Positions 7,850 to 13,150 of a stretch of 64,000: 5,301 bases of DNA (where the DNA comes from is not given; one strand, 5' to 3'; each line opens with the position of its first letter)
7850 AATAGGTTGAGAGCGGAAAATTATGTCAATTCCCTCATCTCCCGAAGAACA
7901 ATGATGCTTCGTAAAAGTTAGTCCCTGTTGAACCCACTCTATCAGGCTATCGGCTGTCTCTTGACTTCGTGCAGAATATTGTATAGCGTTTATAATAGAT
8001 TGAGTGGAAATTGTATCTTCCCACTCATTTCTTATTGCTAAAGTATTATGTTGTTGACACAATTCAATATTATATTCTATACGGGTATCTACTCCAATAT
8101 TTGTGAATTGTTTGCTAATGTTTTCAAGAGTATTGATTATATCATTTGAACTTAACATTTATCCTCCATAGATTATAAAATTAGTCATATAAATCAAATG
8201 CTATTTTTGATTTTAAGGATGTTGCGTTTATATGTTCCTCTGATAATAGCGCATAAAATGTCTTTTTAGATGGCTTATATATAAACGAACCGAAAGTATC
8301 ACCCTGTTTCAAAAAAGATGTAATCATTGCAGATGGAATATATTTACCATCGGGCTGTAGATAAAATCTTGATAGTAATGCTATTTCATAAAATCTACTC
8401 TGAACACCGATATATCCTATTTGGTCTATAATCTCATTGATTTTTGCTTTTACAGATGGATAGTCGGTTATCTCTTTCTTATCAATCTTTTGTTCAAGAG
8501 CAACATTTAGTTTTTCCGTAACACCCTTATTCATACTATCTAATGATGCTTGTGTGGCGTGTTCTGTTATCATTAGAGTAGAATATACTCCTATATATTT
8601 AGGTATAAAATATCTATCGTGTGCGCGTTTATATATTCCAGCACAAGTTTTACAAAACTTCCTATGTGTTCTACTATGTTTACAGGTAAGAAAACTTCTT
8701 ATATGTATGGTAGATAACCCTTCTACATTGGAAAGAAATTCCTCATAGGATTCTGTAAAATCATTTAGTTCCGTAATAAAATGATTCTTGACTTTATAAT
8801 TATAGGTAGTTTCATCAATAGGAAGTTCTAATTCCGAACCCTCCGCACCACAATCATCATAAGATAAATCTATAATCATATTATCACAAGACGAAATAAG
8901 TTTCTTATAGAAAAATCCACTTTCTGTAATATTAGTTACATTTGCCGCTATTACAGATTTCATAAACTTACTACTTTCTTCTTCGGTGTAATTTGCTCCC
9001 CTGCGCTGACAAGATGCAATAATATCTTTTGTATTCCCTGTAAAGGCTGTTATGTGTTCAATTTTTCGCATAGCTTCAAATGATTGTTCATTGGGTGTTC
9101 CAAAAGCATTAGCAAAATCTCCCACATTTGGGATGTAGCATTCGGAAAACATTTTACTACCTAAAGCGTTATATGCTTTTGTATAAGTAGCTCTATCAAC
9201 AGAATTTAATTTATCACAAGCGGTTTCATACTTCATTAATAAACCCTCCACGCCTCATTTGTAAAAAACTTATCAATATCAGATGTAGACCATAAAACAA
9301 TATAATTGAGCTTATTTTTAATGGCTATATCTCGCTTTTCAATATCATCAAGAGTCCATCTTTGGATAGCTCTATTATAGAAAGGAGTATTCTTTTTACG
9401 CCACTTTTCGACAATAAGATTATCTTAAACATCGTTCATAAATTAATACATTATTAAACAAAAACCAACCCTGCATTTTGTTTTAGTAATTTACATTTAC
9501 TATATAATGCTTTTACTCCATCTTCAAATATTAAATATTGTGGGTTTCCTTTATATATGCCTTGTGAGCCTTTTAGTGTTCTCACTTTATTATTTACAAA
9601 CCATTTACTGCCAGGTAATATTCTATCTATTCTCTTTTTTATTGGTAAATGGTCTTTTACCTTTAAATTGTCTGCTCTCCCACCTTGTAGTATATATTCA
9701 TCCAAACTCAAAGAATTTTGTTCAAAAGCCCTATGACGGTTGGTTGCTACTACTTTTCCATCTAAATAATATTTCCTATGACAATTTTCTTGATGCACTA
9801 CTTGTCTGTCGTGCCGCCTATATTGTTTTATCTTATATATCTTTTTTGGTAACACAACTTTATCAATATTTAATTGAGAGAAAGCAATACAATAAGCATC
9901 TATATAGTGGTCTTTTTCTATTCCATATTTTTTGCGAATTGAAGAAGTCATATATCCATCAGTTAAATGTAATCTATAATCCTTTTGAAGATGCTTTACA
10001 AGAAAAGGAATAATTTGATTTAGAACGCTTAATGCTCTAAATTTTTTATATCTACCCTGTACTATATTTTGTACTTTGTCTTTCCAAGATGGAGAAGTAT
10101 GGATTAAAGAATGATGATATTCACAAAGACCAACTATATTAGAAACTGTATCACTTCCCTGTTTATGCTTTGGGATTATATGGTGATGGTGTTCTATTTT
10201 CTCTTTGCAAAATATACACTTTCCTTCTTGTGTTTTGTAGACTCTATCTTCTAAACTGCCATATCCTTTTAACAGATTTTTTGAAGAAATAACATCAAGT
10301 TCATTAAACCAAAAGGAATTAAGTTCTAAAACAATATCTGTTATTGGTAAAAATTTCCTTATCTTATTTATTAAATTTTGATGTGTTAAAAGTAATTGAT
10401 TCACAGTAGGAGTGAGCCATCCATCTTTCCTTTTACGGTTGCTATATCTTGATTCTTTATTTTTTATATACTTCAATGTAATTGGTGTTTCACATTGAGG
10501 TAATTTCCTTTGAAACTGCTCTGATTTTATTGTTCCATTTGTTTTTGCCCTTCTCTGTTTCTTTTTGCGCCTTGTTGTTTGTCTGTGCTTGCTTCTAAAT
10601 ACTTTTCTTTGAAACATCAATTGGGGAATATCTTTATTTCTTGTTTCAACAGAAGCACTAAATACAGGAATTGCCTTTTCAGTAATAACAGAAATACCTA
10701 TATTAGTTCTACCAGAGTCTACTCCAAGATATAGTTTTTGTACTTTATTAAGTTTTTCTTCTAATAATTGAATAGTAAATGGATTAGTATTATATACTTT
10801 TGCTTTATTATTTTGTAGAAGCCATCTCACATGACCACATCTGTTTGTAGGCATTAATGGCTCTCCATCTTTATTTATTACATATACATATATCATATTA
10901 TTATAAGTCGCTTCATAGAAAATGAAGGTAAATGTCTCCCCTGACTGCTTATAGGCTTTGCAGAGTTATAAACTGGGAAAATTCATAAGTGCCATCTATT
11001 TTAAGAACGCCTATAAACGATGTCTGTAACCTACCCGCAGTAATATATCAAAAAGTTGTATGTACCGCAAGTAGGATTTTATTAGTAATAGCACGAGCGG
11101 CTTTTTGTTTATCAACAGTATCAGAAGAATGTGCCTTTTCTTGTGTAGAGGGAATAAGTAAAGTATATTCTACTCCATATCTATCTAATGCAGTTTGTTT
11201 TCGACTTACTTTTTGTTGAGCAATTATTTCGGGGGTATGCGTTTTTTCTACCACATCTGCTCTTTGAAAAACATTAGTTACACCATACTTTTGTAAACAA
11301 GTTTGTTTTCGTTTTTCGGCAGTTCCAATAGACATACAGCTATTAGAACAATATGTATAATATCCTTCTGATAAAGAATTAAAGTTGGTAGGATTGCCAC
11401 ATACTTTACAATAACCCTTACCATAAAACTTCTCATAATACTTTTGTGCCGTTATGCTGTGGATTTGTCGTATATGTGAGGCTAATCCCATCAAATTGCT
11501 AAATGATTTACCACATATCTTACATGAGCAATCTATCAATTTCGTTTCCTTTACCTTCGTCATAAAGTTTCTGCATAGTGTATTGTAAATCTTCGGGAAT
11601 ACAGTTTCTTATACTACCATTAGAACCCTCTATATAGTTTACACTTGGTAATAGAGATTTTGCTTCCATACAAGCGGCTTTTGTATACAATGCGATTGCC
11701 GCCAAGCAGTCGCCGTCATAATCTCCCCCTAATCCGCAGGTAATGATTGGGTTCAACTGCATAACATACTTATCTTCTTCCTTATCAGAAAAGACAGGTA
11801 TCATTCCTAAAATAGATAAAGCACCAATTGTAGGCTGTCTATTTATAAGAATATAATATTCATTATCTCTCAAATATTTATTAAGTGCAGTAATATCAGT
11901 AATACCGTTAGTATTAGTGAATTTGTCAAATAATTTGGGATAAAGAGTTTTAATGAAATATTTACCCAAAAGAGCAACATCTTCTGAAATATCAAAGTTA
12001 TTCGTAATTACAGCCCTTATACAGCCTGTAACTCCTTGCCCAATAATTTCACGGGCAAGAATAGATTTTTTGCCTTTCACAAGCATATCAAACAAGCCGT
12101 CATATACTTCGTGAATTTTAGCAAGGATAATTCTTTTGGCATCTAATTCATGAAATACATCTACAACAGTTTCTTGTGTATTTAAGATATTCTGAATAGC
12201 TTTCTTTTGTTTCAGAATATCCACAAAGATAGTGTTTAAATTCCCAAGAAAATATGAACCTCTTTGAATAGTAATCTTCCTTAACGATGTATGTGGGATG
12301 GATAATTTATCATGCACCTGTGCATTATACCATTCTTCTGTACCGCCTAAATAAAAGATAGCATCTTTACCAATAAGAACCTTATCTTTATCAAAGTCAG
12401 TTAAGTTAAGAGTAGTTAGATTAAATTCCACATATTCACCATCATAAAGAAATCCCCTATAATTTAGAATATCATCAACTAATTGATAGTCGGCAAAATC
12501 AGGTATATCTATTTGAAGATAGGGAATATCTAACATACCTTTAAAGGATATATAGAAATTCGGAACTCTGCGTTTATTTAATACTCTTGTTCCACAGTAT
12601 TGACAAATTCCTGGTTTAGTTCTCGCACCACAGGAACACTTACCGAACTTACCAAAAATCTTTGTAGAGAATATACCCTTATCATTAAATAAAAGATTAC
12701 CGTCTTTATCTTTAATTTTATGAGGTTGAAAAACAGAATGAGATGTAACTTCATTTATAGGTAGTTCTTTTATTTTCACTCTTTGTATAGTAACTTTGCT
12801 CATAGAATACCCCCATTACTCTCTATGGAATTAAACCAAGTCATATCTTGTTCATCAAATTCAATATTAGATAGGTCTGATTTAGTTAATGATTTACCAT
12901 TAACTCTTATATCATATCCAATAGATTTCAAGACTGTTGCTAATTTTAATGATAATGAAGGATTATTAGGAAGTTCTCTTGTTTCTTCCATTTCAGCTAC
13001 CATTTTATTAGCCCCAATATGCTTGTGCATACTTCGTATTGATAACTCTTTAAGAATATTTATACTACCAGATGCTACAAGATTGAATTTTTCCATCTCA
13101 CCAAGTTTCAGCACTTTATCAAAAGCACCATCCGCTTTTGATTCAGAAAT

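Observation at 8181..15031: Split multisubunit RNA polymerase (beta, beta'N, beta'C as separate genes) typical of jumbo phages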

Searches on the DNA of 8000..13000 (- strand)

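Call 11: search_rna_families(source=window, start=8000, end=13000, threshold=evalue, max_evalue=10, show_alignments=2)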
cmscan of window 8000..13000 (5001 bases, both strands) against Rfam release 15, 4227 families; matches with E-value up to 10: 4.
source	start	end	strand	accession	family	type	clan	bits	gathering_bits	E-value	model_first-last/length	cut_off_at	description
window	11281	11389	-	RF01223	snR13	Gene; snRNA; snoRNA; CD-box;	CL00045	20.7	47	4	1-124/124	no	Small nucleolar RNA snR13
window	12395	12482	-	RF01860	Afu_455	Gene; snRNA; snoRNA; CD-box;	-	19.8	48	5.5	1-92/92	no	A. fumigatus snoRNA Afu_455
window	8401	8496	-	RF00357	snoR44_J54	Gene; snRNA; snoRNA; CD-box;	CL00069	19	48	6.8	1-97/97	no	Small nucleolar RNA R44/J54/Z268 family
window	8626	8744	+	RF02039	SPRY4-IT1_2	Gene; lncRNA;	-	15.8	40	3.8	1-120/120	no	SPRY4-IT1 conserved region 2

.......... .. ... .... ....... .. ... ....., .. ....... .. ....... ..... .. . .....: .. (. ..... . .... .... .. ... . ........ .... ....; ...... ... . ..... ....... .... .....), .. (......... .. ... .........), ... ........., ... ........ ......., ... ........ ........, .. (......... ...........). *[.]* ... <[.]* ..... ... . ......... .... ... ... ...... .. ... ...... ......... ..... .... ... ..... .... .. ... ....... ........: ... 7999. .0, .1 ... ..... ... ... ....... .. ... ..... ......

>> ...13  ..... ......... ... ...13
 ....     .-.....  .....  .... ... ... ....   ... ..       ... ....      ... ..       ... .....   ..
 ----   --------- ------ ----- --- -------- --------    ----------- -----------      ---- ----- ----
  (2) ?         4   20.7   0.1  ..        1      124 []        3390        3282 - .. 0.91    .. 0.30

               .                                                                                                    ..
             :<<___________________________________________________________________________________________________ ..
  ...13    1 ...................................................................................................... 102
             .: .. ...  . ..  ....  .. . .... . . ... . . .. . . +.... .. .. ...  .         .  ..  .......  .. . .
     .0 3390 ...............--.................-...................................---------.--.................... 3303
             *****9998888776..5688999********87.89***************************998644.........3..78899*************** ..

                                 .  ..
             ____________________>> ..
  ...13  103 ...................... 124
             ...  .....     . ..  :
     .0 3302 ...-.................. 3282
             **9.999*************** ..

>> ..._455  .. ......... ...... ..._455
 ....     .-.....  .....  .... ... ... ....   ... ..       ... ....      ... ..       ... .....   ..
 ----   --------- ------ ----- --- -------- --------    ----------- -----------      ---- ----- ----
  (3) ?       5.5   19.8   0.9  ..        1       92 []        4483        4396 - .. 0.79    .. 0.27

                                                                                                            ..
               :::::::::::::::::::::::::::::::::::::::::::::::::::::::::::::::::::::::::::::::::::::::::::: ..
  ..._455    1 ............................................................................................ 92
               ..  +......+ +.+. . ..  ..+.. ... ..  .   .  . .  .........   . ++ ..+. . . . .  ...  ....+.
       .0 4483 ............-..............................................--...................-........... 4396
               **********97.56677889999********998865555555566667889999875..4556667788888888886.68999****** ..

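Call 79: build_rna_model(alignment_id=A9)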
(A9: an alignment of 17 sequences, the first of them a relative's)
Model R1 built from alignment A9 (17 sequences, 243 columns); structure: RNAalifold consensus.
model positions 134; base pairs 21; branch points 2; effective number of sequences 3.67; information 0.59 bits per position. Calibrated on 0.2 Mb of random sequence (short: E-values are rough).
structure used (alignment columns):
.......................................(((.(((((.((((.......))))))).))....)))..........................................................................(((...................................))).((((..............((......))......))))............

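Call 80: search_with_rna_model(model_id=R1, source=window, max_evalue=1, show_alignments=2)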
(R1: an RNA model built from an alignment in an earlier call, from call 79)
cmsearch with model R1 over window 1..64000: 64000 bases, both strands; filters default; matches with E-value up to 1: 2.
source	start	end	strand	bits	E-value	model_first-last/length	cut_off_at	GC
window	10884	11009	-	54.4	1.1e-17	1-134/134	no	0.33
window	38028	38165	-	6.4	0.81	1-134/134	no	0.36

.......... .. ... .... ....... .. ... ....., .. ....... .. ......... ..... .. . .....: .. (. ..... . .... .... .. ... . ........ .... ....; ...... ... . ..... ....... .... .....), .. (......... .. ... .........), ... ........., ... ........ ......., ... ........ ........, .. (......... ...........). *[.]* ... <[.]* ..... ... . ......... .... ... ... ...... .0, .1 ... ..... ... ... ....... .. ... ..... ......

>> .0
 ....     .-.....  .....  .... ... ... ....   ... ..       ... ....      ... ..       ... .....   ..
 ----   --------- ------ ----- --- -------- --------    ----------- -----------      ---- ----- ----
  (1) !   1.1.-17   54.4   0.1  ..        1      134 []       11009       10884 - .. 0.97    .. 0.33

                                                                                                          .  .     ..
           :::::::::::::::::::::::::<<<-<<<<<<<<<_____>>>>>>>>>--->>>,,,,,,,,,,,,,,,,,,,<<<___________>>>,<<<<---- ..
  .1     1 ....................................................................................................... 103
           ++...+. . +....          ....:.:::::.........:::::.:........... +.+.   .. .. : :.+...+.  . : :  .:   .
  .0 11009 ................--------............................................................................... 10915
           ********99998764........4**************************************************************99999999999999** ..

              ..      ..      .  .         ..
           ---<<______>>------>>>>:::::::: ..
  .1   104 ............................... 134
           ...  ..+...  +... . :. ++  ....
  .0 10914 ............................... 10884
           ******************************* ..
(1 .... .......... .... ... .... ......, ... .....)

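Call 93: build_rna_model(alignment_id=A11)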
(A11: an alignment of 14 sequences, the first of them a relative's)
Model R2 built from alignment A11 (14 sequences, 87 columns); structure: RNAalifold consensus: no base pair, so sequence only.
model positions 75; base pairs 0; branch points 0; effective number of sequences 11.02; information 0.753 bits per position. No base pairs: searches with it score sequence only.
